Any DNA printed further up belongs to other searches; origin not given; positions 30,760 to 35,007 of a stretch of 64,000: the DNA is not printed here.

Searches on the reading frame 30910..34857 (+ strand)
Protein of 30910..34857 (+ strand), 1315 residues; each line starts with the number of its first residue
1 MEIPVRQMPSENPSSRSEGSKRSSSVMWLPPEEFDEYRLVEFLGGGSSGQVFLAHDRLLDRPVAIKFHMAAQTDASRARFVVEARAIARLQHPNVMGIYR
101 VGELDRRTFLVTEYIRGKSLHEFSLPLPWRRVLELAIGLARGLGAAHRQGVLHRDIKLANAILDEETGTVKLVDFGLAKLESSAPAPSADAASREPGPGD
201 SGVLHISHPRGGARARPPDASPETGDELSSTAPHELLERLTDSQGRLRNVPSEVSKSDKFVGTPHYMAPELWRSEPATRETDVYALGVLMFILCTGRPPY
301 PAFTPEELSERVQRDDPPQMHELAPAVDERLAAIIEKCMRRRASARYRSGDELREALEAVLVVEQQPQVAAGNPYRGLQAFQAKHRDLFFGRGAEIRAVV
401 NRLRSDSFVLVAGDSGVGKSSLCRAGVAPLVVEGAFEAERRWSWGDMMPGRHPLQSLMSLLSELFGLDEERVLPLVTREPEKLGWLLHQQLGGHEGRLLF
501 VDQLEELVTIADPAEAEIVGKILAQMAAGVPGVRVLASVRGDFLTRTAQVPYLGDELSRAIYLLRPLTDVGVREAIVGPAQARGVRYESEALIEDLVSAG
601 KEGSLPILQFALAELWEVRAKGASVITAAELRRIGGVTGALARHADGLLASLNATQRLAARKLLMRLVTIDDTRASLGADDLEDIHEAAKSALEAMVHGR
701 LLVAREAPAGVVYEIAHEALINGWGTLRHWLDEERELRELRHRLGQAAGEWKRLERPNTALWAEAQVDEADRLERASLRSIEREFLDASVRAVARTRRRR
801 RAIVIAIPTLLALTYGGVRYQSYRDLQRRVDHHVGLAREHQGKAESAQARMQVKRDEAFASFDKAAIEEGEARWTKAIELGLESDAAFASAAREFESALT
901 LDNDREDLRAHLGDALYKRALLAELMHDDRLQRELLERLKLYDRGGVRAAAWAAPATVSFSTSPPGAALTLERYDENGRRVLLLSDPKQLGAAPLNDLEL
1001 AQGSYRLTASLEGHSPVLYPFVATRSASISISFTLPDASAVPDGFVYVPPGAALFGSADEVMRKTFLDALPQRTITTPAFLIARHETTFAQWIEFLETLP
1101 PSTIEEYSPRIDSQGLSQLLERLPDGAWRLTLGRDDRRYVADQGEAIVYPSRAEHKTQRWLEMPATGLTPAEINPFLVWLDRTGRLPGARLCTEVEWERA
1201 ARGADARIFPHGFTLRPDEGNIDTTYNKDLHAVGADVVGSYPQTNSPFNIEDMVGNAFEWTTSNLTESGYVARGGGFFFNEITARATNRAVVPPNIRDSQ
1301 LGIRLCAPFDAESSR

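Call 9: search_protein_families(library=pfam, proteins=[window:30910-34857:+], max_evalue=0.001)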
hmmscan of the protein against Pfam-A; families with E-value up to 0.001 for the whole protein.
window:30910-34857:+ (1315 aa): 6 families
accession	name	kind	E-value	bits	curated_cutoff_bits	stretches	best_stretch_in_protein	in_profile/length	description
PF20703.3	nSTAND1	-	4e-97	326.7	27.1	1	374-757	1-377/379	Novel STAND NTPase 1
PF00069.31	Pkinase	-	2.4e-40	139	31.7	2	37-183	1-150/263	Protein kinase domain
PF07714.23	PK_Tyr_Ser-Thr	-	4e-30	105.4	23.1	2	39-181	3-152/258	Protein tyrosine and serine/threonine kinase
PF03781.23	FGE-sulfatase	-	8.8e-23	81.7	23.3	1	1044-1305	4-253/255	Sulfatase-modifying factor enzyme 1-like domain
PF13191.12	AAA_16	-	1e-06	29.8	32.6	1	389-525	2-158/167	AAA ATPase domain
PF13401.12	AAA_22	-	0.00025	21.8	27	0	405-511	4-97/130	AAA domain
